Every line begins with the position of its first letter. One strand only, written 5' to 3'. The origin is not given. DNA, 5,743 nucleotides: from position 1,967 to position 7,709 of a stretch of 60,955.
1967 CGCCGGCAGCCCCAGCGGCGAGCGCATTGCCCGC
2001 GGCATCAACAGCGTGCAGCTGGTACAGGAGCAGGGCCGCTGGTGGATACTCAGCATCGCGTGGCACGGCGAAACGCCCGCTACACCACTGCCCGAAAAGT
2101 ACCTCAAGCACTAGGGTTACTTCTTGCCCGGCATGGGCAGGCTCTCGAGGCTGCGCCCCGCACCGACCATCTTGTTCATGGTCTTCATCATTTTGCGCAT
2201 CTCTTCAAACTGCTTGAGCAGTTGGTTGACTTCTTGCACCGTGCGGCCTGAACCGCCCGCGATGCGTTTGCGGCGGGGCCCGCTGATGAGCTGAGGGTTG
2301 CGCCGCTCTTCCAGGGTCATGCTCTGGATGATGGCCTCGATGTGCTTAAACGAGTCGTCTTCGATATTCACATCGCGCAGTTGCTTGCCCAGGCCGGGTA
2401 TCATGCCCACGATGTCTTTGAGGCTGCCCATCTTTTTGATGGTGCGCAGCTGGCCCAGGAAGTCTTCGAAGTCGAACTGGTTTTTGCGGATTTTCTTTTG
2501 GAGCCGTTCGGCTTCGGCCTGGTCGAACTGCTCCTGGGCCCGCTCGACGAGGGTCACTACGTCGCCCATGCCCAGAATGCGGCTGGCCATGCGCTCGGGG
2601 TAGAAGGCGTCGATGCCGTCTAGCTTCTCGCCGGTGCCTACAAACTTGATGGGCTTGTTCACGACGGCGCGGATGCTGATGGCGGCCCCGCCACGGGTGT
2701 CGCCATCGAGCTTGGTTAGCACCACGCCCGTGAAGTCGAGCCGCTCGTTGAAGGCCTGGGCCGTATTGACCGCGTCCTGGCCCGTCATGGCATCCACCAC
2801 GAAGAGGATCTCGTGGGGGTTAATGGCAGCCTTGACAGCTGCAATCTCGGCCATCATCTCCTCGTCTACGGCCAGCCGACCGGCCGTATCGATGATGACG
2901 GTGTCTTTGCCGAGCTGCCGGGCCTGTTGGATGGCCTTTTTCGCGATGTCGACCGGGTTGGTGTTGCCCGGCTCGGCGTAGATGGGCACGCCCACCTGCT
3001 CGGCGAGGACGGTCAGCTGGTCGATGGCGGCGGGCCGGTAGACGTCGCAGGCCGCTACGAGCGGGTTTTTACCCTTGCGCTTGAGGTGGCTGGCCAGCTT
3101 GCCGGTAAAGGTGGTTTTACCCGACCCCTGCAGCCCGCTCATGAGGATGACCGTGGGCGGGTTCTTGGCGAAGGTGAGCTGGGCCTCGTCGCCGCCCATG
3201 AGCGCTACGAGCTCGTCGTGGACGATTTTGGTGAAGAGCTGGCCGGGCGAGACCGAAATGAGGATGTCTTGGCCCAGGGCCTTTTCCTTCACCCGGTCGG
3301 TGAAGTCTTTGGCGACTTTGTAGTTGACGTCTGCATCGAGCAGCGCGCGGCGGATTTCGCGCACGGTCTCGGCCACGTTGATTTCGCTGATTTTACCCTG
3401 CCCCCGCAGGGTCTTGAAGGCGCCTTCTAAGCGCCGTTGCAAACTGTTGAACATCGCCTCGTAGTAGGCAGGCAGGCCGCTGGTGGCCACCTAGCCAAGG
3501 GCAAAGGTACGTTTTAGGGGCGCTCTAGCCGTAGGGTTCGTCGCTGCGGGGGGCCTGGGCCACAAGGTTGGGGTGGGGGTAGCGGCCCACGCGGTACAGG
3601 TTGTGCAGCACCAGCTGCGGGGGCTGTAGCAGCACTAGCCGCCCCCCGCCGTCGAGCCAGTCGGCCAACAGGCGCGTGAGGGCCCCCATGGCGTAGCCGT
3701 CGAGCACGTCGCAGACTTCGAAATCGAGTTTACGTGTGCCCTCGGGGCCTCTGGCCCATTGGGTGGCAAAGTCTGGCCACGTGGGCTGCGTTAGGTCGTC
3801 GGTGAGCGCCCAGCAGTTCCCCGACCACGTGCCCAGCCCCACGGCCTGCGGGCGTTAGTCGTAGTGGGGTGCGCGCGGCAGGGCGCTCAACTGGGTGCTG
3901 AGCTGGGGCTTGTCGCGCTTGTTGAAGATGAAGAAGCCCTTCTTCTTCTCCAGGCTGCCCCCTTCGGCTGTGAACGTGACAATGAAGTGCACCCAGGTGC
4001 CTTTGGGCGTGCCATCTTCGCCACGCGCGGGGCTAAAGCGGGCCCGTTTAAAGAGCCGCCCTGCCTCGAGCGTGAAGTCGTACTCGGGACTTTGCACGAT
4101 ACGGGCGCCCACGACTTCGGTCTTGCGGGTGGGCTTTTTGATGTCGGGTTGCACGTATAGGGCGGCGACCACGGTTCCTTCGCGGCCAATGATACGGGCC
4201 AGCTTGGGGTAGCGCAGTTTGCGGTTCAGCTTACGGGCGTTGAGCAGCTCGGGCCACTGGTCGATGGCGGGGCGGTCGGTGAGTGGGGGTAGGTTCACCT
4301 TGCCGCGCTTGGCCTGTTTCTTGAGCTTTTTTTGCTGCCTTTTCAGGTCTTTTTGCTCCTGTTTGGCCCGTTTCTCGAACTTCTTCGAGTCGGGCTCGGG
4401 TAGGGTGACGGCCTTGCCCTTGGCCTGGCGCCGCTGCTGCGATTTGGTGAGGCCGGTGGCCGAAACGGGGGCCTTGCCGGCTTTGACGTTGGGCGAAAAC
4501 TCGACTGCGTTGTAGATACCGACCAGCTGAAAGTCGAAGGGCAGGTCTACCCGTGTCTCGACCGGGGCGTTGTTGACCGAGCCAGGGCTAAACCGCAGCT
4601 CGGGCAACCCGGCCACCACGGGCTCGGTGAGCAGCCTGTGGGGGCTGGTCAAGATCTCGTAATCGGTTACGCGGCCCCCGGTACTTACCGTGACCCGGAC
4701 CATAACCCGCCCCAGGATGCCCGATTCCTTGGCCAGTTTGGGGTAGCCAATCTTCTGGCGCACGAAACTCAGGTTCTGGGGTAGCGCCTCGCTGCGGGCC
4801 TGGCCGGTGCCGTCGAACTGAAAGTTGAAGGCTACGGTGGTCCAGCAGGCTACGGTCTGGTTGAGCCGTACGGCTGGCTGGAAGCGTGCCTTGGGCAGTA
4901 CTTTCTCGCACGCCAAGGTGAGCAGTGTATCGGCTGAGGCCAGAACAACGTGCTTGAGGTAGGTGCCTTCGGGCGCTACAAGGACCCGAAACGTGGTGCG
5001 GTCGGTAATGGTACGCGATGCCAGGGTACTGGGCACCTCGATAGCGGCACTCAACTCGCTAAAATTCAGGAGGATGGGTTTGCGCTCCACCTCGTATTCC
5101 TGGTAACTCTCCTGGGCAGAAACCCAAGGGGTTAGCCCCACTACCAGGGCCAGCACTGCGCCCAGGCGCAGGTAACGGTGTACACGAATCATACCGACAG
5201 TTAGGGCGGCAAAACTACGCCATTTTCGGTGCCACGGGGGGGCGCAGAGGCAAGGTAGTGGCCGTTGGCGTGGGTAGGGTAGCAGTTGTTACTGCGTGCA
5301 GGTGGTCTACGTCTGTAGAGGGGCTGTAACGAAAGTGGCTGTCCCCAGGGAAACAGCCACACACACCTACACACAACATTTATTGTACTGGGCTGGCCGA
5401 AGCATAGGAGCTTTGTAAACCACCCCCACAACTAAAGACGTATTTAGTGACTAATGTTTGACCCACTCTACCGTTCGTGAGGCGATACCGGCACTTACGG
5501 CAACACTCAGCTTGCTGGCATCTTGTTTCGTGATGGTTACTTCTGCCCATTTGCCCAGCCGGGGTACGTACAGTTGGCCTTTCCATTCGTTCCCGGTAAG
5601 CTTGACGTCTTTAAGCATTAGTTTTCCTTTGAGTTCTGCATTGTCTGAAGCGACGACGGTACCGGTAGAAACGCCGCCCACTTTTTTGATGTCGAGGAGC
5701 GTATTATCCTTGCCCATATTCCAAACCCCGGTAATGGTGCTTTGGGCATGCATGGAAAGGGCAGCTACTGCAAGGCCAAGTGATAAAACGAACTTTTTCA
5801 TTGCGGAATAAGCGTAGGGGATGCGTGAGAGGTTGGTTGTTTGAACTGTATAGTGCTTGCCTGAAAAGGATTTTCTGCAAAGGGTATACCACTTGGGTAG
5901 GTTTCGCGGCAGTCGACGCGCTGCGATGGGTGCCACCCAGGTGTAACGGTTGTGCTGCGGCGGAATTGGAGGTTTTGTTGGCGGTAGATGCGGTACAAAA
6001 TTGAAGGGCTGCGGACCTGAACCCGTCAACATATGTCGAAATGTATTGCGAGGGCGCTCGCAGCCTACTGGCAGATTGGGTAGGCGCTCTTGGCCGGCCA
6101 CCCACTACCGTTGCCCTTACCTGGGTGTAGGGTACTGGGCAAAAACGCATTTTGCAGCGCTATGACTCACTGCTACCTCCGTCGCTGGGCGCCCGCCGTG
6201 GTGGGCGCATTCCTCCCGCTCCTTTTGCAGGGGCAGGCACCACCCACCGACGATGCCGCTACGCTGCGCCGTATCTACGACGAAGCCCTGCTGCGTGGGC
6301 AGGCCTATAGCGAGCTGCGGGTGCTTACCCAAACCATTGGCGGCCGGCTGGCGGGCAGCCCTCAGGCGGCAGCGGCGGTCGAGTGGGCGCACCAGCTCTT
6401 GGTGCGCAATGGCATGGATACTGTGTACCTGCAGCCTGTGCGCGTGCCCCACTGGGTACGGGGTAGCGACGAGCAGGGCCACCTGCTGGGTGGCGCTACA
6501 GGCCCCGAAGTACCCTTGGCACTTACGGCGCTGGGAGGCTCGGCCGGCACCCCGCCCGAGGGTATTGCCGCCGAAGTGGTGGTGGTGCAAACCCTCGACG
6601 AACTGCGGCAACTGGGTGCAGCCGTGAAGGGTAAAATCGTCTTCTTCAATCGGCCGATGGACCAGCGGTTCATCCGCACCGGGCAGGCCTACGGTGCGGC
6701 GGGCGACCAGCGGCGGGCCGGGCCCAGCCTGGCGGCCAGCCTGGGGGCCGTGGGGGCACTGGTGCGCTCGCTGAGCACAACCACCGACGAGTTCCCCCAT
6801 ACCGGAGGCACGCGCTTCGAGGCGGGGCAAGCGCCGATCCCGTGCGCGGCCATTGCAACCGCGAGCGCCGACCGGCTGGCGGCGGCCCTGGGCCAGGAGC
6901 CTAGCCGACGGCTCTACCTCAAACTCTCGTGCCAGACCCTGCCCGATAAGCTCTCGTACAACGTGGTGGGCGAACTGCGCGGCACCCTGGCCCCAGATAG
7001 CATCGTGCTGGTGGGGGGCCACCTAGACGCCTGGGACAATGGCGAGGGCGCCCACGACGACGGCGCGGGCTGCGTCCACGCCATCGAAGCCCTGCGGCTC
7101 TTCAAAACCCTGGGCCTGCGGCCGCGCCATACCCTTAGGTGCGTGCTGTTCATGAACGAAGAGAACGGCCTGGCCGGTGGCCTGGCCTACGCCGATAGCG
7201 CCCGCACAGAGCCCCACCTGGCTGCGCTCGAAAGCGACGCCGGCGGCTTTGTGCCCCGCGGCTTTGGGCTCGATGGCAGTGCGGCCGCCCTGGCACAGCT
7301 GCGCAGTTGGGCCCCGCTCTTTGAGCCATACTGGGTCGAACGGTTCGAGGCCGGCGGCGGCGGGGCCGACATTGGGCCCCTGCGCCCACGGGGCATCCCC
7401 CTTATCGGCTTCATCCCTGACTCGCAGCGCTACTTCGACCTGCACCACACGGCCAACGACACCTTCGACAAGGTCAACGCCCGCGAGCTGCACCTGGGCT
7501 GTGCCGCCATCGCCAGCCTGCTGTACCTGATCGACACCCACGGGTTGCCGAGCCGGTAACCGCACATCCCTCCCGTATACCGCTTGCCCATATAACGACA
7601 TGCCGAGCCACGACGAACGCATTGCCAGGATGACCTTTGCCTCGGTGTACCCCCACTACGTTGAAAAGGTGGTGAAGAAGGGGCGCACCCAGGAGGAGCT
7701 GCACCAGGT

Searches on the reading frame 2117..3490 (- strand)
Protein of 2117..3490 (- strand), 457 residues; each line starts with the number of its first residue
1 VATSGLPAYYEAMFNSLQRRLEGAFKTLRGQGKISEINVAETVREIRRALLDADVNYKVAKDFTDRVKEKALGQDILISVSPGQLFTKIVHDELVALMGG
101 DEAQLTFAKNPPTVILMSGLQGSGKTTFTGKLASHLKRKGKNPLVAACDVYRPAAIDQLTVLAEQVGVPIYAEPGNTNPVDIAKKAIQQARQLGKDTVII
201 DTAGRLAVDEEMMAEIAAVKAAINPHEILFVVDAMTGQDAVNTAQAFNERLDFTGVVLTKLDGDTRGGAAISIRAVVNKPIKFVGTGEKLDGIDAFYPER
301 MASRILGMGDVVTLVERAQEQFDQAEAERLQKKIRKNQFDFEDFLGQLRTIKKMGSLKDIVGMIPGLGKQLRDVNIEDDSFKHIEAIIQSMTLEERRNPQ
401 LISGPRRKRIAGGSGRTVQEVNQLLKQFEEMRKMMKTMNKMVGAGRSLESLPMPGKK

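Call 93: search_protein_families(library=pfam, proteins=[window:2117-3490:-], max_evalue=0.00001)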
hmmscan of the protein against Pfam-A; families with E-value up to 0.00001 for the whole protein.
window:2117-3490:- (457 aa): 4 families
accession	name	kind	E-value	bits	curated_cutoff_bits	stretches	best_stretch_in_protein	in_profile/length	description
PF00448.28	SRP54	-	4.6e-75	252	22.7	1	112-307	1-196/196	SRP54-type protein, GTPase domain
PF02978.25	SRP_SPB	-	3.3e-35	120.8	27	1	338-435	1-91/91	Signal peptide binding domain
PF02881.24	SRP54_N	-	6.8e-23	81.1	22.4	1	17-94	1-75/75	SRP54-type protein, helical bundle domain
PF06414.18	Zeta_toxin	-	4e-06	26.8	22.3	1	108-207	12-107/199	Zeta toxin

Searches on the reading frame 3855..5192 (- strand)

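Call 93: search_protein_families(library=pfam, proteins=[window:3855-5192:-], max_evalue=0.00001)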
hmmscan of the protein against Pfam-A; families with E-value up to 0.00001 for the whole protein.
window:3855-5192:- (445 aa): 1 family
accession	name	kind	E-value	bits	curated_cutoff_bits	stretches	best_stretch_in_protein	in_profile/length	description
PF03544.19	TonB_C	-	9.7e-28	96.9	24.6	1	149-223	4-79/79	Gram-negative bacterial TonB protein C-terminal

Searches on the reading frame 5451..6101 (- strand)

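Call 93: search_protein_families(library=pfam, proteins=[window:5451-6101:-], max_evalue=0.00001)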
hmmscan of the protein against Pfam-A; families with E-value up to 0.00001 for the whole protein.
window:5451-6101:- (216 aa): 1 family
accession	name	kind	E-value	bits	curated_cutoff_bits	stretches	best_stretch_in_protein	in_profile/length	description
PF09917.15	DUF2147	-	5.9e-06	27.3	27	0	151-214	44-111/112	Uncharacterized protein conserved in bacteria (DUF2147)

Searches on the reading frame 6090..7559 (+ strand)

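Call 93: search_protein_families(library=pfam, proteins=[window:6090-7559:+], max_evalue=0.00001)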
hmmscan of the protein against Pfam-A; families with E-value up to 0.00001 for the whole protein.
window:6090-7559:+ (489 aa): 1 family
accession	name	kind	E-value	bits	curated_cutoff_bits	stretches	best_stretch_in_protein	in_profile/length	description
PF04389.22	Peptidase_M28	-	3.6e-22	79.5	21.3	1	291-468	1-183/193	Peptidase family M28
